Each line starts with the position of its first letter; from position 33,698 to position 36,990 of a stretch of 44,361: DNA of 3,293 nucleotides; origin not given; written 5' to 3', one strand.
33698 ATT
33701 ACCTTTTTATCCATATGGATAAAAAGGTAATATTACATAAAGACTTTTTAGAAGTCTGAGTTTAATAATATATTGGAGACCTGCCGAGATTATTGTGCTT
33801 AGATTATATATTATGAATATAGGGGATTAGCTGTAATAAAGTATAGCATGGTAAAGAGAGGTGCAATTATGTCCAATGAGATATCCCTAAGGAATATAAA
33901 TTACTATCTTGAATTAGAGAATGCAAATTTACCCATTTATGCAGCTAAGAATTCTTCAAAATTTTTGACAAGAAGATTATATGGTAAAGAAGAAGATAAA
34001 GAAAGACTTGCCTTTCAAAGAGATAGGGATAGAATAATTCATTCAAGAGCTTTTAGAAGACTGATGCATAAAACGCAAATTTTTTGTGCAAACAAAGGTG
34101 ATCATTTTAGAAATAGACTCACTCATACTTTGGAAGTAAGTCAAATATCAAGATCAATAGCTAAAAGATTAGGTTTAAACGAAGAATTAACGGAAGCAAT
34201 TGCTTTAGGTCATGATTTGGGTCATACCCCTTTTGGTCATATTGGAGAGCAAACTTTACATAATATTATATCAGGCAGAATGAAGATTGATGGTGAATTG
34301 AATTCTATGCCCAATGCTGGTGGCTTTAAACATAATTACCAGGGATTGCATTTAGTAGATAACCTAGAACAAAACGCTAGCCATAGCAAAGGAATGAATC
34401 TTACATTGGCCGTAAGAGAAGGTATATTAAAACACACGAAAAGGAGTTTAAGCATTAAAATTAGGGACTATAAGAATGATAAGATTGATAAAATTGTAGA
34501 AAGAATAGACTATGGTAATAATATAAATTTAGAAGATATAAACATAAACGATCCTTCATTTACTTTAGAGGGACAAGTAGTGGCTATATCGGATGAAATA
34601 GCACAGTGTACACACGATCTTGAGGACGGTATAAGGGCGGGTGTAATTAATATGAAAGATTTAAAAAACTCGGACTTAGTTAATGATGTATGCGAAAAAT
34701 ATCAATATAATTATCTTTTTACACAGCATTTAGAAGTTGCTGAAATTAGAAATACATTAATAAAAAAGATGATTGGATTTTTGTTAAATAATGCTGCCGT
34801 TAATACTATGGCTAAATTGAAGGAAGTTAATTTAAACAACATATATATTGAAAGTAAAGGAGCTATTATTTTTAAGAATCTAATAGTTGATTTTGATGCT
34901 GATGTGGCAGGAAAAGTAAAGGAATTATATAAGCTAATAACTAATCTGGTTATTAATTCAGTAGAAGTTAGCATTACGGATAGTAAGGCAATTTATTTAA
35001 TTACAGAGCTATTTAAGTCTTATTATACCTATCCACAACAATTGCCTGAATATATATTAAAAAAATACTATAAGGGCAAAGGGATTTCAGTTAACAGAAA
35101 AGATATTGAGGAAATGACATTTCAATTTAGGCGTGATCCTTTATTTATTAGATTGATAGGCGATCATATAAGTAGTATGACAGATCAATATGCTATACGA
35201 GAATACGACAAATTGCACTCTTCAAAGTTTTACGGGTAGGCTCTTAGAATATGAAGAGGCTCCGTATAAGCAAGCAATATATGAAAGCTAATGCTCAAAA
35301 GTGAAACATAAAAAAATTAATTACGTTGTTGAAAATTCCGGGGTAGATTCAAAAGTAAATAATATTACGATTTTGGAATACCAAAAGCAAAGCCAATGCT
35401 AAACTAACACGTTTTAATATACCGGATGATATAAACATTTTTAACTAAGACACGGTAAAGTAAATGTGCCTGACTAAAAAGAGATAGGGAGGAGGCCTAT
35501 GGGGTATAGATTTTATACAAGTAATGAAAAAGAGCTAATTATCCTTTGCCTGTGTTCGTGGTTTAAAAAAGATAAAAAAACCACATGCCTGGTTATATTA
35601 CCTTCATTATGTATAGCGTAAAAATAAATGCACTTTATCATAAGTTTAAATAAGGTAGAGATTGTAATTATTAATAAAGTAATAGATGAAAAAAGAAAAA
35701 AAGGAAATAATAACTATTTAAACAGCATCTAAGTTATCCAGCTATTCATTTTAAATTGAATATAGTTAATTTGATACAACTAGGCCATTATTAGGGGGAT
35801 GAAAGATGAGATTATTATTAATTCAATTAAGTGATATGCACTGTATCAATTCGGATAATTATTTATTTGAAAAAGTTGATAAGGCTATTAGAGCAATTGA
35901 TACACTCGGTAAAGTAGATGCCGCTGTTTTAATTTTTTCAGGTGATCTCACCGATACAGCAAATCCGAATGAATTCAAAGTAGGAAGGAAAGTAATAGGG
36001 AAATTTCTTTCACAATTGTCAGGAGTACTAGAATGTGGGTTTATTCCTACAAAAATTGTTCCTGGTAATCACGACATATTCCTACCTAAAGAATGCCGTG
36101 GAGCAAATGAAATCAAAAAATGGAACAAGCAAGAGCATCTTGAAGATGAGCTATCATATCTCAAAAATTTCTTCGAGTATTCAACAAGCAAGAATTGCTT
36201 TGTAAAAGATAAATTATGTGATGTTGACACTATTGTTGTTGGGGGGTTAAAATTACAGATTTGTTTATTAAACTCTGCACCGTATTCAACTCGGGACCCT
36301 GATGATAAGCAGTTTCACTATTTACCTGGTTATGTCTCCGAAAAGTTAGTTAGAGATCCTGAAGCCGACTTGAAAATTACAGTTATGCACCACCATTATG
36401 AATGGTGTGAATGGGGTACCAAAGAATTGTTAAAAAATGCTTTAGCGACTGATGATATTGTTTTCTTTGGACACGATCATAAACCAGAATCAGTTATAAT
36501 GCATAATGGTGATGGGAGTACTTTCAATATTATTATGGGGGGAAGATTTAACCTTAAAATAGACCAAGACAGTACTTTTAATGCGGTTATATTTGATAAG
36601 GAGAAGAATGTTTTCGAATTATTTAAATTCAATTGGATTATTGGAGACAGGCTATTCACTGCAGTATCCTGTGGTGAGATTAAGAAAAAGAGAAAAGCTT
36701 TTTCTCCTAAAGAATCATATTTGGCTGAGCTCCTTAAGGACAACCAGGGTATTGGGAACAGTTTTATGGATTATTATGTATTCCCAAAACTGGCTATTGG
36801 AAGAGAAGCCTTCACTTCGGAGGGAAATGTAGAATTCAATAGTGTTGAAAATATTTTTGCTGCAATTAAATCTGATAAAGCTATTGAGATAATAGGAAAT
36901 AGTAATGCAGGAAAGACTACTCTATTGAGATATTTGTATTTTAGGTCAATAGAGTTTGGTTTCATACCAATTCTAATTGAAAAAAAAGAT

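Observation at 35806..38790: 994-aa metallophosphoesterase + P-loop NTPase + helical-sensor fusion: candidate undescribed single-gene defence protein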

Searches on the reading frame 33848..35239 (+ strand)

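Call 3: search_protein_families(library=pfam, proteins=[window:33848-35239:+], max_evalue=0.01)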
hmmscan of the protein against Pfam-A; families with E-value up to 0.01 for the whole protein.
window:33848-35239:+ (463 aa): 2 families
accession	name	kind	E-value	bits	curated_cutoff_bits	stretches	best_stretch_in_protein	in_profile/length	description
PF01966.28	HD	-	4.4e-12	46.7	22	1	90-203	1-92/116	HD domain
PF13286.11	HD_assoc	-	5.8e-11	43.2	22.2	1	348-454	2-90/91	Phosphohydrolase-associated domain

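Call 4: search_protein_families(library=padloc, proteins=[window:33848-35239:+], max_evalue=0.01)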
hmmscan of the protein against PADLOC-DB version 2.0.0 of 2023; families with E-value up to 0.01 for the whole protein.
window:33848-35239:+ (463 aa): 1 family
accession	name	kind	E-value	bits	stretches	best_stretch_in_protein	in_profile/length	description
PDLC02374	dGTPase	-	2.7e-86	288.4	1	36-460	28-374/395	-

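Call 5: search_protein_families(library=ncbifam, proteins=[window:33848-35239:+], max_evalue=0.01)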
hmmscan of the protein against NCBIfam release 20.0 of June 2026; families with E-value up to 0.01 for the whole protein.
window:33848-35239:+ (463 aa): 13 families
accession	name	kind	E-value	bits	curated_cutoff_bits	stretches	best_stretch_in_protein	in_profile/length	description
NF002326.0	PRK01286.1-1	equivalog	7.6e-87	292.1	390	1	25-458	6-374/379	deoxyguanosinetriphosphate triphosphohydrolase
NF002327.0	PRK01286.1-2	equivalog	5.7e-77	259.1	393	3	22-211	10-179/345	deoxyguanosinetriphosphate triphosphohydrolase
TIGR01353.1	dGTP_triPase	subfamily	7.4e-77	259.5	152.35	1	53-457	2-388/389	dGTP triphosphohydrolase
NF002328.0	PRK01286.1-3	equivalog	1.5e-75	254.7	467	1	38-457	23-397/404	deoxyguanosinetriphosphate triphosphohydrolase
NF002330.0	PRK01286.1-5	equivalog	1.8e-57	195.2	511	1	42-461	14-380/384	deoxyguanosinetriphosphate triphosphohydrolase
NF041026.1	antiphage_dGTPase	exception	2.4e-57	195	400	2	47-203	10-163/425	anti-phage deoxyguanosine triphosphatase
NF002329.0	PRK01286.1-4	equivalog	1.6e-56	192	494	2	33-200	19-167/342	deoxyguanosinetriphosphate triphosphohydrolase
NF002829.0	PRK03007.1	equivalog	3.9e-50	171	385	1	43-327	17-292/425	deoxyguanosinetriphosphate triphosphohydrolase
NF003701.1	PRK05318.1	subfamily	1.4e-48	165.9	383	2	47-202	11-164/426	anti-phage deoxyguanosine triphosphatase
NF002205.0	PRK01096.1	equivalog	7.4e-36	124.1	439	1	46-458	18-440/444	deoxyguanosinetriphosphate triphosphohydrolase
NF003429.0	PRK04926.1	equivalog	7.6e-27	94.3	405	3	38-146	9-141/500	dGTPase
TIGR00277.1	HDIG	domain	3.4e-05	23.6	27.6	1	90-127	5-42/84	HDIG domain-containing metalloprotein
TIGR03319.1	RNase_Y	equivalog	0.0055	15.3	454.35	1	88-126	328-366/514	ribonuclease Y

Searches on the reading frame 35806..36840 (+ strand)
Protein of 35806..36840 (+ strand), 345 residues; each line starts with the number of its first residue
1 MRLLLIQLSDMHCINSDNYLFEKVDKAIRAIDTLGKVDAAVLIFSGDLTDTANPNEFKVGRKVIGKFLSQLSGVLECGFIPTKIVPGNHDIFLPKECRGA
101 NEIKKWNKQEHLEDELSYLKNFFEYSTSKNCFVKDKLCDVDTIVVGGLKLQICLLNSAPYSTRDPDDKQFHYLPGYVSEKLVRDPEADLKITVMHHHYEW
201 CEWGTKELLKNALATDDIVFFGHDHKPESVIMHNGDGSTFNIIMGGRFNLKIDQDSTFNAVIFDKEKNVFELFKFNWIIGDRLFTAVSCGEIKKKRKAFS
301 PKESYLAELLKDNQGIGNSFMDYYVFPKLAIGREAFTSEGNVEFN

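Call 79: search_solved_structures(query=window:35806-36840:+, max_evalue=10)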
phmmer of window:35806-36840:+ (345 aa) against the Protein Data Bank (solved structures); distinct sequences matched with E-value up to 10: 7.
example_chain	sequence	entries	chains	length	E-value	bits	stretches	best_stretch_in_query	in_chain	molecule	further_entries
2hy1_A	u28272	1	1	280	0.028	16.7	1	4-75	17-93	Rv0805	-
2hyo_A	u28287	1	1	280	0.036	16.3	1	4-74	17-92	Rv0805N97A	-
3ib7_A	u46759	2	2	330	0.037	16.3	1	4-75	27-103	Icc protein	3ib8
8j9s_C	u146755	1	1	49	0.18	14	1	167-198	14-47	Aminoacyl tRNA synthase complex-interacting multifunctional protein 2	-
2hyp_A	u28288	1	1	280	0.36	13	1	4-75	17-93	Hypothetical protein RV0805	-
2zo9_B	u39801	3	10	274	0.71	12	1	4-89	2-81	Phosphohydrolase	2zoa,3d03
2dxl_A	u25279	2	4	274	0.71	12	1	4-89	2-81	Phosphohydrolase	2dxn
